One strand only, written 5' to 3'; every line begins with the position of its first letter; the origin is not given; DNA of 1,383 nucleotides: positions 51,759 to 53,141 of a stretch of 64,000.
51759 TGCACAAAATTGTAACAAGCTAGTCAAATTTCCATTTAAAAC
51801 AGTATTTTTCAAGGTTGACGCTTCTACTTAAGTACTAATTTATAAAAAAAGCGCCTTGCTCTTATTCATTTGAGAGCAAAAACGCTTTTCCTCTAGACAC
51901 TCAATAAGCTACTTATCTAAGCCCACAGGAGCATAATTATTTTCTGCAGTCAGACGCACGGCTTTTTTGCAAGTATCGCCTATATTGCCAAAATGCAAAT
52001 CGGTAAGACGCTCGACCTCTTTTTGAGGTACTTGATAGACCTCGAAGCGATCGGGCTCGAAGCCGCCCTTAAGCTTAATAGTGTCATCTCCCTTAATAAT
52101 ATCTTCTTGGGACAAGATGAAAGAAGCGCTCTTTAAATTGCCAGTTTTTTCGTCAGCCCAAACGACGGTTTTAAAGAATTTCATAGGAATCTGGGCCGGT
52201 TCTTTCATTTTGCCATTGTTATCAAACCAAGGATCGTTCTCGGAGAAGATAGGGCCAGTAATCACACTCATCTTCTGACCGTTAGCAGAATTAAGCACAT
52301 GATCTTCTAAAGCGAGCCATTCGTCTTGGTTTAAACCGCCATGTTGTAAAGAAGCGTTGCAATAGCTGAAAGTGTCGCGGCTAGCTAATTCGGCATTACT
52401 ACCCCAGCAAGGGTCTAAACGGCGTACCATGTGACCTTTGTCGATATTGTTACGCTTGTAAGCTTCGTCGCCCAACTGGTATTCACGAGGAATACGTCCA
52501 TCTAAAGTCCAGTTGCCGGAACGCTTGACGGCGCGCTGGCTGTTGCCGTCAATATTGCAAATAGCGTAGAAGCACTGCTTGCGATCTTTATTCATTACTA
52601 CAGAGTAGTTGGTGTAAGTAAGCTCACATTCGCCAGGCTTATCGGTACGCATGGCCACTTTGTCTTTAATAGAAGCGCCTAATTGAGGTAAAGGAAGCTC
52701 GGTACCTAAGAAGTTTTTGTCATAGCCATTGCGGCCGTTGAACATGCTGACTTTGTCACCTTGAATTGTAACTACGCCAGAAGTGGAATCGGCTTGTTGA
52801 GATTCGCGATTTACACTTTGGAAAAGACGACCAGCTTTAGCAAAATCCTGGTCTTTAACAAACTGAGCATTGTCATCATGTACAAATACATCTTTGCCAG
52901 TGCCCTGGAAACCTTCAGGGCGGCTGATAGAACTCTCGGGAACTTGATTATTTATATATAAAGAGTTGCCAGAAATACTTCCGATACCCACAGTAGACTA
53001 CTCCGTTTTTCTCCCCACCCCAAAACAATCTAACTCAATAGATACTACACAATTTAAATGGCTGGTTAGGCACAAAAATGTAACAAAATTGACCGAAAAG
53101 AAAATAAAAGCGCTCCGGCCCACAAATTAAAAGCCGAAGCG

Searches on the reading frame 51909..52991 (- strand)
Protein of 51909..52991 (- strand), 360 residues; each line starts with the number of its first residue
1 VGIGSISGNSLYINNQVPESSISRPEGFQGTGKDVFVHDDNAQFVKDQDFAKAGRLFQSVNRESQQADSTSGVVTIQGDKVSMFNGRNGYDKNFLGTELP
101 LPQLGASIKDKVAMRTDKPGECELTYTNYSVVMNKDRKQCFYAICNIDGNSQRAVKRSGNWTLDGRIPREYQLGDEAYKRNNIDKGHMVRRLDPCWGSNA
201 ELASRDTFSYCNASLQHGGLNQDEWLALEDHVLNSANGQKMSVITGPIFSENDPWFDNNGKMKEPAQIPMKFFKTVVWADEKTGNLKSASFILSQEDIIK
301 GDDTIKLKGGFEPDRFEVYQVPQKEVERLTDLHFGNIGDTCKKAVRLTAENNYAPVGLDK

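Call 8: find_homologous_proteins(query=window:51909-52991:-)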
Query window:51909-52991:- (360 aa): 95 proteins with E <= 0.001 among 1285 candidates.
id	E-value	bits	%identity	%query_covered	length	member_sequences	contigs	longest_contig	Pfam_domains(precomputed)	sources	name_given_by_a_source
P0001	3.7e-239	811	97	100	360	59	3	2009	PF01223.30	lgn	-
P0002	1.7e-192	658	80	100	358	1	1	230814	PF01223.30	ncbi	ncbi:MAG: DNA/RNA non-specific endonuclease [Candidatus Bruticola sp.]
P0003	1.2e-182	625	75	99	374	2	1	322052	PF01223.30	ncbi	ncbi:MAG: DNA/RNA non-specific endonuclease [Candidatus Bruticola sp.]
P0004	1.8e-181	621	75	99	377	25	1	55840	PF01223.30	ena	-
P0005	3.1e-179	614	74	100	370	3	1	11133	PF01223.30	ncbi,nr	ncbi:TPA: hypothetical protein DD394_02695 [bacterium UBP9_UBA11836]|nr:hypothetical protein [bacter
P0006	5.0e-176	603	73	99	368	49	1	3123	PF01223.30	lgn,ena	-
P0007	7.7e-175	599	74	99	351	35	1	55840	PF01223.30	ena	-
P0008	3.7e-174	597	74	96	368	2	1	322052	PF01223.30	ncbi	ncbi:MAG: DNA/RNA non-specific endonuclease [Candidatus Bruticola sp.]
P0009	7.8e-173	593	73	99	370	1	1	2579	PF01223.30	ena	-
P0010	1.2e-169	582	72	99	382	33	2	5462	PF01223.30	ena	-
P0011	1.1e-161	556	68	100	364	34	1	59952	PF01223.30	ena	-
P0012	9.3e-160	550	68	99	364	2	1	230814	PF01223.30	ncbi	ncbi:MAG: DNA/RNA non-specific endonuclease [Candidatus Bruticola sp.]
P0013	4.6e-157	541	66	99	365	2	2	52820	PF01223.30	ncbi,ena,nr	ncbi:DNA/RNA non-specific endonuclease [bacterium]|nr:DNA/RNA non-specific endonuclease [bacterium]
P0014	4.7e-156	538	67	99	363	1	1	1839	PF01223.30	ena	-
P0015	2.1e-154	532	66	99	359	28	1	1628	PF01223.30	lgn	-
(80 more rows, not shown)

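Call 9: find_related_loci(query=window:51909-52991:-, collection=genome_contigs, flank=10000)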
Query window:51909-52991:- (360 aa) in genome_contigs; peptide patterns used: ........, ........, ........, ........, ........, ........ (x = any residue, [..] = any of these).
37 stretches matched a pattern; 14 encode a relative of the query (tblastn E <= 1e-3); 9 distinct loci.
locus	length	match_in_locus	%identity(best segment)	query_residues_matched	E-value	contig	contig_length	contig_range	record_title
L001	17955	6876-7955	97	1-360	0e+0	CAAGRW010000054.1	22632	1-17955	MAG TPA_asm: Candidatus Riflebacteria bacterium, isolate HGM23016, WGS project CAAGRW010000000 data, contig: SRS883029_5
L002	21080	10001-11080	96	1-360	0e+0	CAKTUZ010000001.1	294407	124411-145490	MAG: uncultured bacterium isolate REFINED_METABAT215_TOP10_CONTIGS_1500_ASSEMBLY_K77_MERGED__Hadza_PheChl_Fiber-Hadza-Ne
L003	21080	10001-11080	96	1-360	0e+0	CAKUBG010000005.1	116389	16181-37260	MAG: uncultured bacterium isolate REFINED_METABAT215_TOP10_CONTIGS_1500_ASSEMBLY_K77_MERGED__Hadza_MoBio_hadza-E-H_F_8_2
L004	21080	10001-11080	96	1-360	0e+0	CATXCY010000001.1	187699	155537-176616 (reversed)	MAG TPA_asm: uncultured bacterium isolate ERR9578292_bin.24_MetaWRAP_v1.3_MAG genome assembly, contig: ERZ18533963.33, w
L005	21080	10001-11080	93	1-360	0e+0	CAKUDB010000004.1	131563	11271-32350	MAG: uncultured bacterium isolate REFINED_METABAT215_TOP10_CONTIGS_1500_ASSEMBLY_K77_MERGED__Hadza_MoBio_hadza-E-H_K_21_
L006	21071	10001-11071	85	1-359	0e+0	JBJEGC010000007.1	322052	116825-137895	MAG: Candidatus Bruticola sp. isolate PUUB49_bin.005 NODE_1_length_322052_cov_12.194347, whole genome shotgun sequence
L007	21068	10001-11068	80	3-360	0e+0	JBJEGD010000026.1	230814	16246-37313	MAG: Candidatus Bruticola sp. isolate LOHA09_bin.039 NODE_4_length_230814_cov_10.148835, whole genome shotgun sequence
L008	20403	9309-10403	66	1-358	1e-162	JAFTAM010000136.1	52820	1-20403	Bacterium isolate RGIG3641 Goat_Rumen.Co__c2097707, whole genome shotgun sequence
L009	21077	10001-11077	67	1-358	6e-161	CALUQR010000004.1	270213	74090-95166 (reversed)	MAG: Candidatus Eremiobacteraeota bacterium isolate BRZ_DV__bin14 genome assembly, contig: BRZ_DV_NODE_29_length_270213_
